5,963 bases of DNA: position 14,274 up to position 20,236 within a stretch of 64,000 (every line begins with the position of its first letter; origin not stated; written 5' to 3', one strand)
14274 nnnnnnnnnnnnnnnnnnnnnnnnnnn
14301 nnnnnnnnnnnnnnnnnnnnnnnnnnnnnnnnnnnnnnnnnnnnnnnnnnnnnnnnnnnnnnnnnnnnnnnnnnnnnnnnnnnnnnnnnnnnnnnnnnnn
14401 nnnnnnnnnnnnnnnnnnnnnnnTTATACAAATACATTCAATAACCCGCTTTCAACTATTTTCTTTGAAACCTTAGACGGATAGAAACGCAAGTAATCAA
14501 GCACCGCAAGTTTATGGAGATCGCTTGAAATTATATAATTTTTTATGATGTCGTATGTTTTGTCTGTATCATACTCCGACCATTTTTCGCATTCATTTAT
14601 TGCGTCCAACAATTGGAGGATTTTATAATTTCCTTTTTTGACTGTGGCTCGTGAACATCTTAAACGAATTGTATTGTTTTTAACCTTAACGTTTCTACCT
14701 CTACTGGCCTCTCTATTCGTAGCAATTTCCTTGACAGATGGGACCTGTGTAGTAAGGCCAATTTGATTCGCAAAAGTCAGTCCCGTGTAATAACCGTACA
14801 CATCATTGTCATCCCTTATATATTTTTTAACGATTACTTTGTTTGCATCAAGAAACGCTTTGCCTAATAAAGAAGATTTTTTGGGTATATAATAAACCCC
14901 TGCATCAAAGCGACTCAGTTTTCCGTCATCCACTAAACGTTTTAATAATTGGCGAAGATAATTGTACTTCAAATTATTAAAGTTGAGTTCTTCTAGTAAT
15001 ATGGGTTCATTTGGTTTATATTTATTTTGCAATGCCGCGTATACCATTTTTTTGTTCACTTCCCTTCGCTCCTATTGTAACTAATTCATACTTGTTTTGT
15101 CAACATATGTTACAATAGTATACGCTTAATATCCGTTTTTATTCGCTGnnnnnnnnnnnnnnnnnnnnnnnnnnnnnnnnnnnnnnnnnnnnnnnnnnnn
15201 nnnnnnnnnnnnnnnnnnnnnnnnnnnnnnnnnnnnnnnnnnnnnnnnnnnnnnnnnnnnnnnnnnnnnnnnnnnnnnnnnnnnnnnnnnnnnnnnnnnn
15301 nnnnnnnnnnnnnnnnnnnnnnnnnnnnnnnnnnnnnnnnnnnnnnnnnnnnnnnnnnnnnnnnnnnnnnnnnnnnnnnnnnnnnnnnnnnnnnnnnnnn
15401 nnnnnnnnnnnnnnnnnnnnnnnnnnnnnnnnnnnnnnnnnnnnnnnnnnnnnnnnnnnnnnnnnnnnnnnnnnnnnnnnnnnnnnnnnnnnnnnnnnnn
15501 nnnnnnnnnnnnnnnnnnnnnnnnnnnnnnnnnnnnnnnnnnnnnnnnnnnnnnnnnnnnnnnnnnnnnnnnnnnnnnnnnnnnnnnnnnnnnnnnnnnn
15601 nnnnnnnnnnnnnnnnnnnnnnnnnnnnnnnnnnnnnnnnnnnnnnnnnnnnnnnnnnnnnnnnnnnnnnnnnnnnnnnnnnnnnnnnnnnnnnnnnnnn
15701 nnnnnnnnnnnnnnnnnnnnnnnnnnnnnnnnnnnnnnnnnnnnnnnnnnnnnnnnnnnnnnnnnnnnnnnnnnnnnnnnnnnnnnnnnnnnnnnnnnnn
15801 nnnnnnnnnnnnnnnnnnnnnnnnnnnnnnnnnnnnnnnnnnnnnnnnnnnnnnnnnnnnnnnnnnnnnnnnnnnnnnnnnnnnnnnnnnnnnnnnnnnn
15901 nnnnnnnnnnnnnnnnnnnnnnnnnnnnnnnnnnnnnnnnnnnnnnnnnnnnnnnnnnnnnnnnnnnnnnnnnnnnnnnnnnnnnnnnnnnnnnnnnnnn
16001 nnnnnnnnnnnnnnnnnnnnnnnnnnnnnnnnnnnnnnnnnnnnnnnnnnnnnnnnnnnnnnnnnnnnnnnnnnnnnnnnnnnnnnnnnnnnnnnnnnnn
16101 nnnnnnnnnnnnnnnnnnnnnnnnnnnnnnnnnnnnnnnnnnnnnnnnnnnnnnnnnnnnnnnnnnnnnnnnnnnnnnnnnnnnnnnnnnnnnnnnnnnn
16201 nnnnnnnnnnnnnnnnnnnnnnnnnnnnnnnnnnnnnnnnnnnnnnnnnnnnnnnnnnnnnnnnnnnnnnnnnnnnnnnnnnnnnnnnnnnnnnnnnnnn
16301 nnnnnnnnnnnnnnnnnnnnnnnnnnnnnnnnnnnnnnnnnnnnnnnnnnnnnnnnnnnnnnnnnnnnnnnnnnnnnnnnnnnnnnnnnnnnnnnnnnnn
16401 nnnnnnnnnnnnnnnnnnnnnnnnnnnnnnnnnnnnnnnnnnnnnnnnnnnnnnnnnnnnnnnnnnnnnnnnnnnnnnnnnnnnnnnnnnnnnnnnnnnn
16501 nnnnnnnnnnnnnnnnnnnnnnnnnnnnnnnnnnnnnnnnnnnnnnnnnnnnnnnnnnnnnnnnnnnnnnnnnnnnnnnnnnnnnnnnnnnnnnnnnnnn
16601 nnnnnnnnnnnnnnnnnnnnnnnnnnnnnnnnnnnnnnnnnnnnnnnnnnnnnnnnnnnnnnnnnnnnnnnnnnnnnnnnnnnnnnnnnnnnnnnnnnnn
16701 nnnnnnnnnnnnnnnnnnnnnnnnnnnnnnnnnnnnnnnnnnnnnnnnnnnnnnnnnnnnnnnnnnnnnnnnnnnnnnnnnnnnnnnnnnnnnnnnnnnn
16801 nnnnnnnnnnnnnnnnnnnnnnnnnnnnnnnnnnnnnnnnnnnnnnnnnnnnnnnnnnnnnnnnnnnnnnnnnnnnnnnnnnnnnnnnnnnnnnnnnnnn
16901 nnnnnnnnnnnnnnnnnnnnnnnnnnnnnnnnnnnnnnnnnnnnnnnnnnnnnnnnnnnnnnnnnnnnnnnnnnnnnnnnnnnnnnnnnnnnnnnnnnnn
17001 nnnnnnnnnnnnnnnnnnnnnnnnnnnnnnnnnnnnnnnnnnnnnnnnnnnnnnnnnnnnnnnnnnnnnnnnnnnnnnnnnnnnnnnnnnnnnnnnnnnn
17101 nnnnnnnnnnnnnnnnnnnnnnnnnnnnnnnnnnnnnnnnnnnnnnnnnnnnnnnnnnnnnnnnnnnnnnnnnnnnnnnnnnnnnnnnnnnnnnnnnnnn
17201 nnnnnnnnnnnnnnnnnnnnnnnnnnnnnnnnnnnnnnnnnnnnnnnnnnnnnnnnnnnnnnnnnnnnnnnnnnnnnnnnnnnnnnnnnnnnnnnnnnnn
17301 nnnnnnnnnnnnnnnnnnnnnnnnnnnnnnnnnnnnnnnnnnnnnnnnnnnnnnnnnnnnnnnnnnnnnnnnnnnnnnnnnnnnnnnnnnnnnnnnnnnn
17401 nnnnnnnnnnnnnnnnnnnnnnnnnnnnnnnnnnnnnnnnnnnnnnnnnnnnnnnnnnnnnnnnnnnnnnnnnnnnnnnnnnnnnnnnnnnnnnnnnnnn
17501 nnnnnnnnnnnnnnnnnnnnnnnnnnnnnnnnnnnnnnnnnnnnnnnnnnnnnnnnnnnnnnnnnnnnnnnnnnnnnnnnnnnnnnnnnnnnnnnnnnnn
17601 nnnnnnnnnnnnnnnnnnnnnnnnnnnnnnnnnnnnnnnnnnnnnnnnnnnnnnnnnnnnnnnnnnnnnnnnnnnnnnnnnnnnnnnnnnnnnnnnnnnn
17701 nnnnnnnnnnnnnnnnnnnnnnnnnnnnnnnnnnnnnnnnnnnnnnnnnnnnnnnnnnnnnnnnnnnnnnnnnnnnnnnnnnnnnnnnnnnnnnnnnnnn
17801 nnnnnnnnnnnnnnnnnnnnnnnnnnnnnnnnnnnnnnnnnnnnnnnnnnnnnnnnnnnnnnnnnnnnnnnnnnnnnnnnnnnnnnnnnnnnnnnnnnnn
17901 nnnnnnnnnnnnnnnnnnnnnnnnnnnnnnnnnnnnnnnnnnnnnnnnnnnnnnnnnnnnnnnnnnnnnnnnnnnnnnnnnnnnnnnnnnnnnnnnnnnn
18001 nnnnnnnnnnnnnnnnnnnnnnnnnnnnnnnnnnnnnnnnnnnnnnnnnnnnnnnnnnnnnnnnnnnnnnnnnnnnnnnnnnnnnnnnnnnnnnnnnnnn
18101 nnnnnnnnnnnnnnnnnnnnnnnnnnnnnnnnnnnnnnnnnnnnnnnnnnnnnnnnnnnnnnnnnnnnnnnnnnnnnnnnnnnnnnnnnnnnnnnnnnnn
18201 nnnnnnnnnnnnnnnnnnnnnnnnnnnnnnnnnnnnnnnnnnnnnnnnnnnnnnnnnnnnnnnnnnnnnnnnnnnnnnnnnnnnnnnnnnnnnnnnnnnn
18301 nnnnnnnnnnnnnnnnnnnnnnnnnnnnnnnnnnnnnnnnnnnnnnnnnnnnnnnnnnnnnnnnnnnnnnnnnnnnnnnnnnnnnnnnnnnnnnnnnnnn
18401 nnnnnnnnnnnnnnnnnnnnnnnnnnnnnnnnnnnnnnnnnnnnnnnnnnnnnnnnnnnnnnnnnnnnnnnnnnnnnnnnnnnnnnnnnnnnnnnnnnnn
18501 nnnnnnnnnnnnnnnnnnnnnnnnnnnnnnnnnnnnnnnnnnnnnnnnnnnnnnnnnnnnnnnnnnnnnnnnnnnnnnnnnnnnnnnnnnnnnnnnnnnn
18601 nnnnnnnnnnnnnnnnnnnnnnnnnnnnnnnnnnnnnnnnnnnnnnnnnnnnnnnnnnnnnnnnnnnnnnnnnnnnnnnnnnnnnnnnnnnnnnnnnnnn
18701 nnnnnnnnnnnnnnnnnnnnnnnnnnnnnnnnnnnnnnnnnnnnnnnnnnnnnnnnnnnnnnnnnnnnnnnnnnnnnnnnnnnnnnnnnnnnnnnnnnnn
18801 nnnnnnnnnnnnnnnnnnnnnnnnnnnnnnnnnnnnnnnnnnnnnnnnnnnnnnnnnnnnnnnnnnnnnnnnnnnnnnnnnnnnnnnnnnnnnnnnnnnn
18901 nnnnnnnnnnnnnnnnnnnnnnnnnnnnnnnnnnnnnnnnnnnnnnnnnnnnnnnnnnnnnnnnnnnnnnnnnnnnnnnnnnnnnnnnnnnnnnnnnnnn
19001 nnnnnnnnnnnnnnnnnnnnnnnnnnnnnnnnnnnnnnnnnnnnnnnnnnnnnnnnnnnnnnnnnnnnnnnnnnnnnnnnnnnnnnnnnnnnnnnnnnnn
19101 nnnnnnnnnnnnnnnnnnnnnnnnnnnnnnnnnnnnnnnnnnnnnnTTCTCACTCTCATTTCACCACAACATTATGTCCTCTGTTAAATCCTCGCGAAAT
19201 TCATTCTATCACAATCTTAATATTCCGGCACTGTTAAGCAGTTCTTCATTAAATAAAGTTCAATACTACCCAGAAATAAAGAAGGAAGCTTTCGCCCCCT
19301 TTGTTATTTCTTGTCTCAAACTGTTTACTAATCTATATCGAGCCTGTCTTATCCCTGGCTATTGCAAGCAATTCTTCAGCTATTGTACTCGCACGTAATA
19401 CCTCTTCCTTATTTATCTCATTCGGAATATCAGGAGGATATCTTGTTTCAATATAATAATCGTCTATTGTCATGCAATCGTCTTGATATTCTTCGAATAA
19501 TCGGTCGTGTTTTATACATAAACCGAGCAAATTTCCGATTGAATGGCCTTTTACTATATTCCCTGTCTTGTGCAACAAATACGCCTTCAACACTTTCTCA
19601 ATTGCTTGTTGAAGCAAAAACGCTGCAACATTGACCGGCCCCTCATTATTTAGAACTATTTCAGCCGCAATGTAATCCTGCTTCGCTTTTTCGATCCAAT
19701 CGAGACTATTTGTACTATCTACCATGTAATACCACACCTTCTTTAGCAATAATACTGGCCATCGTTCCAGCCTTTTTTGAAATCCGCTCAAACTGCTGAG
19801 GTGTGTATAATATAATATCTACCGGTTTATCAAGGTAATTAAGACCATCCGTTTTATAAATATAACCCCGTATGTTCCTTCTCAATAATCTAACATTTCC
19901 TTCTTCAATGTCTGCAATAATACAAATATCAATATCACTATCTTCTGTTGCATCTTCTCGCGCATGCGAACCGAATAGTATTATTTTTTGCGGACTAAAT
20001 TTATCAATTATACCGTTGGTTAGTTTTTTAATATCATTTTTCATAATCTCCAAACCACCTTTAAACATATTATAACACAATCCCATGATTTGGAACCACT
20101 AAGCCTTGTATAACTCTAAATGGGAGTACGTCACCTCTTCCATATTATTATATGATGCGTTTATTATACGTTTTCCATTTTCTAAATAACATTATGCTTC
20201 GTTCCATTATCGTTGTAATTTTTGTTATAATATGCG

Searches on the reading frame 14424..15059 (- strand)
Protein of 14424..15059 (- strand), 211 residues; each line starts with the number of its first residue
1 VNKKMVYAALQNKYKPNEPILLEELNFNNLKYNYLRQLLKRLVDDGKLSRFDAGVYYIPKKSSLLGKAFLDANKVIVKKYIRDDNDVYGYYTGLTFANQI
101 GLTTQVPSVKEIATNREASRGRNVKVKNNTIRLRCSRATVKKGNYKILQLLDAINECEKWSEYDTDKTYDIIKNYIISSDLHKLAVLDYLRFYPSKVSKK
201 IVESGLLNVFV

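Call 8: search_protein_families(library=pfam, proteins=[window:14424-15059:-])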
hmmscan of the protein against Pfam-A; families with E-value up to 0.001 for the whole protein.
window:14424-15059:- (211 aa): 1 family
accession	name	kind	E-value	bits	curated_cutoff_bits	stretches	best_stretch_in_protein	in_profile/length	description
PF19570.5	DUF6088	-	3e-10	40.5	25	1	32-137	26-126/172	Family of unknown function (DUF6088)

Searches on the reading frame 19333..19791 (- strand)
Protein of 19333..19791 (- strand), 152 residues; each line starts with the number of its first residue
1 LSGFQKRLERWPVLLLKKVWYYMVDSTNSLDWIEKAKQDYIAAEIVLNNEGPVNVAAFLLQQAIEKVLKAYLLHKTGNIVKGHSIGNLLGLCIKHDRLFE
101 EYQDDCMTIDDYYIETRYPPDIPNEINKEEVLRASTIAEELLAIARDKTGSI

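Call 8: search_protein_families(library=pfam, proteins=[window:19333-19791:-])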
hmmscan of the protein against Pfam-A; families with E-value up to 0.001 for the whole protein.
window:19333-19791:- (152 aa): 1 family
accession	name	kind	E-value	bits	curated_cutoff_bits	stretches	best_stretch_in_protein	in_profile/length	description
PF05168.19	HEPN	-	7.7e-27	94.2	22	1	31-146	3-115/117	HEPN domain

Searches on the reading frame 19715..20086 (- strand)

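Call 67: search_protein_families(library=pfam, proteins=[window:19715-20086:-], max_evalue=0.01)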
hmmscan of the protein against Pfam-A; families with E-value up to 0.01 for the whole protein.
window:19715-20086:- (123 aa): 3 families
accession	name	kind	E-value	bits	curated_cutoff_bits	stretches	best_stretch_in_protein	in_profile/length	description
PF01909.29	NTP_transf_2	-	3.1e-12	47.2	21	1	19-114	1-86/93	Nucleotidyltransferase domain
PF18765.7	Polbeta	-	4.2e-10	40.1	26.9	1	21-104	2-78/93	Polymerase beta, Nucleotidyltransferase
PF22600.2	MTPAP-like_central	-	0.00032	21.2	27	1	19-63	26-70/139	Poly(A) RNA polymerase, mitochondrial-like, central palm domain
